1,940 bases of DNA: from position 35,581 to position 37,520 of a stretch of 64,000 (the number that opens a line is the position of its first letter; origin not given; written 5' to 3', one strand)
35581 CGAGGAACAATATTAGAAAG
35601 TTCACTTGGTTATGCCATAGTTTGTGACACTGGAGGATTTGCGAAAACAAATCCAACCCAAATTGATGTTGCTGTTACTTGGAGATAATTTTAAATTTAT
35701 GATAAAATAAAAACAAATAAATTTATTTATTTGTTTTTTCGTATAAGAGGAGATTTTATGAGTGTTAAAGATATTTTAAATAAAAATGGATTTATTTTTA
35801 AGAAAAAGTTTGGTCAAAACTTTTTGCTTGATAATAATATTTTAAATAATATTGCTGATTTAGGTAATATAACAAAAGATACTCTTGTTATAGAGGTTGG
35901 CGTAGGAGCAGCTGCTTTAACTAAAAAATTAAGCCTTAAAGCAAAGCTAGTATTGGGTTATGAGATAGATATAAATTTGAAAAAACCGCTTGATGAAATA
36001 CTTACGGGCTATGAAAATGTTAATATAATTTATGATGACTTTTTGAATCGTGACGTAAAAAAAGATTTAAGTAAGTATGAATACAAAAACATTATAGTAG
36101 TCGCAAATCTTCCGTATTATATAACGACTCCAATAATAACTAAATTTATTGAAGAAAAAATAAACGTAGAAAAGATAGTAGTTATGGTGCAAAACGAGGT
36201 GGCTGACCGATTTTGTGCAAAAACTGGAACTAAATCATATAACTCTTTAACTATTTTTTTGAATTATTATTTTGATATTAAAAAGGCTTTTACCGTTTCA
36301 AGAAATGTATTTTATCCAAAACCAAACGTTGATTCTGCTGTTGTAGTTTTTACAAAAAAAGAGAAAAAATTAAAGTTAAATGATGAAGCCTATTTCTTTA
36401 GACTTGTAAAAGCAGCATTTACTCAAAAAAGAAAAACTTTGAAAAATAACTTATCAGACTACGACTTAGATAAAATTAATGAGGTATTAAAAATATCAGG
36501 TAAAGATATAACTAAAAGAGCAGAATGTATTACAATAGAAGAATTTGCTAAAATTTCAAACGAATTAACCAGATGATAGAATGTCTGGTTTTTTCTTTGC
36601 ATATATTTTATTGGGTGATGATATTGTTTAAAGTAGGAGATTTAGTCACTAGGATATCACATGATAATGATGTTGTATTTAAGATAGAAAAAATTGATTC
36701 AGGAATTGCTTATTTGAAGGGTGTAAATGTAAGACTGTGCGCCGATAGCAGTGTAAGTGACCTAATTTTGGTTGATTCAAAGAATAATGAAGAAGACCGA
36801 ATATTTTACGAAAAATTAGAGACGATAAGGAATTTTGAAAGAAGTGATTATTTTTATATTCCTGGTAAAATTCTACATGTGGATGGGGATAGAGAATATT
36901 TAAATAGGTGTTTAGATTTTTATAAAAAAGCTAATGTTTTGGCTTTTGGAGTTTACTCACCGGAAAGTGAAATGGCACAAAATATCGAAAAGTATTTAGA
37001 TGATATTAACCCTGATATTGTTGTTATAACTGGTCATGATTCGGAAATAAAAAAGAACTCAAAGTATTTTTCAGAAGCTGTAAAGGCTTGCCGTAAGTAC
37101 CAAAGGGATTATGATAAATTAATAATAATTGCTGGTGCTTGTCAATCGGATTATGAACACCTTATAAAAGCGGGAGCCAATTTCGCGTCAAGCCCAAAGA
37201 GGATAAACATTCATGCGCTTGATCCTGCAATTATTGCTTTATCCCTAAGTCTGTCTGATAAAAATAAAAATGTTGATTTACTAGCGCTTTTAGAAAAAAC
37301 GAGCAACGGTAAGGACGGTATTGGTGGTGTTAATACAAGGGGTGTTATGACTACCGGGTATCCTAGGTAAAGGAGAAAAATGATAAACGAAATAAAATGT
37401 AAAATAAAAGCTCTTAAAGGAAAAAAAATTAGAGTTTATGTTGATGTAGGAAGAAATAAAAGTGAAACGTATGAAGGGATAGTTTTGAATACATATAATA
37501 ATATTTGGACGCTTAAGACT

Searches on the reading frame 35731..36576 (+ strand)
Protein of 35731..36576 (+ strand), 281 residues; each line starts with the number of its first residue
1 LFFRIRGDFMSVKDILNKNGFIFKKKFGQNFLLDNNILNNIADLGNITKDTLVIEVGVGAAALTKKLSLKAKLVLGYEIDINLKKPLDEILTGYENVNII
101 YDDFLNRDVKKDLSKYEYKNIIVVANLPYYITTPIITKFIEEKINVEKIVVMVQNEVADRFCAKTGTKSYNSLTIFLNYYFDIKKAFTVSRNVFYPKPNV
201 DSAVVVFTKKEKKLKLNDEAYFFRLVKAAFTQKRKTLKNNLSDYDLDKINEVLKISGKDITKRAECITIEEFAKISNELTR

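Call 30: search_protein_families(library=pfam, proteins=[window:35731-36576:+], max_evalue=0.00001)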
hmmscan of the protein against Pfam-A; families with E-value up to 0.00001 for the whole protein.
window:35731-36576:+ (281 aa): 1 family
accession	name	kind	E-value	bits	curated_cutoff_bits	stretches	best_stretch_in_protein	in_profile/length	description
PF00398.26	RrnaAD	-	7.3e-59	199.4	24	1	23-280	4-262/263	Ribosomal RNA adenine dimethylase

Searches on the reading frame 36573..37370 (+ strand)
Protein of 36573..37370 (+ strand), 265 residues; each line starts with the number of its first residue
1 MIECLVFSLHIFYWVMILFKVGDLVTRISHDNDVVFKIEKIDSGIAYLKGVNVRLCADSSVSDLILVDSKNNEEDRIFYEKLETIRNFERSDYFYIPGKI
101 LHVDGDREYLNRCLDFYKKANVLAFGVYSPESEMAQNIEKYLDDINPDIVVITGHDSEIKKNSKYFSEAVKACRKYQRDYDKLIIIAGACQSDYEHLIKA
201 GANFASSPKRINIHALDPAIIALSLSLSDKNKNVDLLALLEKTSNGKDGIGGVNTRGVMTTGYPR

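Call 31: search_protein_families(library=pfam, proteins=[window:36573-37370:+], max_evalue=0.00001)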
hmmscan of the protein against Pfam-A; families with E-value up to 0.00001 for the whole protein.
window:36573-37370:+ (265 aa): 1 family
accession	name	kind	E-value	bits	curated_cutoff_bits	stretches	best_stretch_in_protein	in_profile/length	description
PF05582.17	Peptidase_U57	-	1e-82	278.1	25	1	20-264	1-280/280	YabG peptidase U57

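Call 76: search_protein_families(library=ncbifam, proteins=[window:36573-37370:+], max_evalue=0.00001)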
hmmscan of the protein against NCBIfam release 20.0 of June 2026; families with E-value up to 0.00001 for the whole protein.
window:36573-37370:+ (265 aa): 1 family
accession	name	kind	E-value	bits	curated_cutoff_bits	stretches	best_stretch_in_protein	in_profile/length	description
TIGR02855.1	spore_yabG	equivalog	2.7e-78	263.2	270.4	2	89-264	96-282/283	sporulation peptidase YabG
